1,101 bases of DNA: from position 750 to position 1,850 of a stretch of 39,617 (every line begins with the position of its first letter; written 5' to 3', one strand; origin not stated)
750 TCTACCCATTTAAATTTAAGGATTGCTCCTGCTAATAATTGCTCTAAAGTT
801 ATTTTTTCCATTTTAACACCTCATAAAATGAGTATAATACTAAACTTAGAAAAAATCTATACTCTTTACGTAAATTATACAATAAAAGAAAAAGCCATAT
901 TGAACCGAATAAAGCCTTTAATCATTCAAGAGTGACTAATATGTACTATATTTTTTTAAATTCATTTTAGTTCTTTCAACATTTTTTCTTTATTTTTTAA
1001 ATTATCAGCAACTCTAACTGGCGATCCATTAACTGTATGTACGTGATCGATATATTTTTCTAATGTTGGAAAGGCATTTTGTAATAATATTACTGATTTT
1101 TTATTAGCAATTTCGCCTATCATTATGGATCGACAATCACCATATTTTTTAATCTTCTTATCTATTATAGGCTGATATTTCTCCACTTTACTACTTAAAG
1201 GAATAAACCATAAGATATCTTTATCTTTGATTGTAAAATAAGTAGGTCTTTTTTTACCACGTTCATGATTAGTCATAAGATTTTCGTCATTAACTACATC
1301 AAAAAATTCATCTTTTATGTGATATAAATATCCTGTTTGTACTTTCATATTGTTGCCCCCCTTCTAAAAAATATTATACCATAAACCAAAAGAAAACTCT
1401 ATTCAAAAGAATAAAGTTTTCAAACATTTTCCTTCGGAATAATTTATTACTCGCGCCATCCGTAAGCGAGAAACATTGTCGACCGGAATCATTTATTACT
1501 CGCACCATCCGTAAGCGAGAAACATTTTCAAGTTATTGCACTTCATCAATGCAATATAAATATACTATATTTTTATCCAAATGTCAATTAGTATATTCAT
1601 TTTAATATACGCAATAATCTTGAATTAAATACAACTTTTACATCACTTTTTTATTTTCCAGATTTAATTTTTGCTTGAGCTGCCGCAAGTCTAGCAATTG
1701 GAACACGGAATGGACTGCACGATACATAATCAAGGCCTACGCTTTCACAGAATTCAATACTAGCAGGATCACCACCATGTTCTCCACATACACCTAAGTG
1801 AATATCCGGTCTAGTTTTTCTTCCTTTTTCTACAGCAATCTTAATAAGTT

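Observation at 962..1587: Complete type III (RNA-protein) toxin-antitoxin locus with 2.1 x 49-nt repeats and a short ToxN/AbiQ/CptN-like toxin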

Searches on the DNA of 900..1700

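Call 12: search_rna_families(source=window, start=900, end=1700, threshold=evalue, max_evalue=10, show_alignments=2)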
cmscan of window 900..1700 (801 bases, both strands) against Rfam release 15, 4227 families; matches with E-value up to 10: 4.
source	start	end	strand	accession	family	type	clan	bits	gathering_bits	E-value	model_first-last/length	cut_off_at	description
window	1379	1440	-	RF02362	Yfr10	Gene; sRNA;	-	19.2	43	4.3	1-78/78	no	Cyanobacterial functional RNA 10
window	1395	1456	-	RF01844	SmY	Gene; snRNA; splicing;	-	17.9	39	0.26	1-80/80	no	SmY spliceosomal RNA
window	1290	1344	-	RF03318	mir-2208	Gene; miRNA;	-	17.1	70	1.7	1-61/61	no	mir-2208 microRNA precursor family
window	1077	1136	+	RF01295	SCARNA7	Gene; snRNA; snoRNA; scaRNA;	-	9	65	7.5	199-257/330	no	Small Cajal body-specific RNA 7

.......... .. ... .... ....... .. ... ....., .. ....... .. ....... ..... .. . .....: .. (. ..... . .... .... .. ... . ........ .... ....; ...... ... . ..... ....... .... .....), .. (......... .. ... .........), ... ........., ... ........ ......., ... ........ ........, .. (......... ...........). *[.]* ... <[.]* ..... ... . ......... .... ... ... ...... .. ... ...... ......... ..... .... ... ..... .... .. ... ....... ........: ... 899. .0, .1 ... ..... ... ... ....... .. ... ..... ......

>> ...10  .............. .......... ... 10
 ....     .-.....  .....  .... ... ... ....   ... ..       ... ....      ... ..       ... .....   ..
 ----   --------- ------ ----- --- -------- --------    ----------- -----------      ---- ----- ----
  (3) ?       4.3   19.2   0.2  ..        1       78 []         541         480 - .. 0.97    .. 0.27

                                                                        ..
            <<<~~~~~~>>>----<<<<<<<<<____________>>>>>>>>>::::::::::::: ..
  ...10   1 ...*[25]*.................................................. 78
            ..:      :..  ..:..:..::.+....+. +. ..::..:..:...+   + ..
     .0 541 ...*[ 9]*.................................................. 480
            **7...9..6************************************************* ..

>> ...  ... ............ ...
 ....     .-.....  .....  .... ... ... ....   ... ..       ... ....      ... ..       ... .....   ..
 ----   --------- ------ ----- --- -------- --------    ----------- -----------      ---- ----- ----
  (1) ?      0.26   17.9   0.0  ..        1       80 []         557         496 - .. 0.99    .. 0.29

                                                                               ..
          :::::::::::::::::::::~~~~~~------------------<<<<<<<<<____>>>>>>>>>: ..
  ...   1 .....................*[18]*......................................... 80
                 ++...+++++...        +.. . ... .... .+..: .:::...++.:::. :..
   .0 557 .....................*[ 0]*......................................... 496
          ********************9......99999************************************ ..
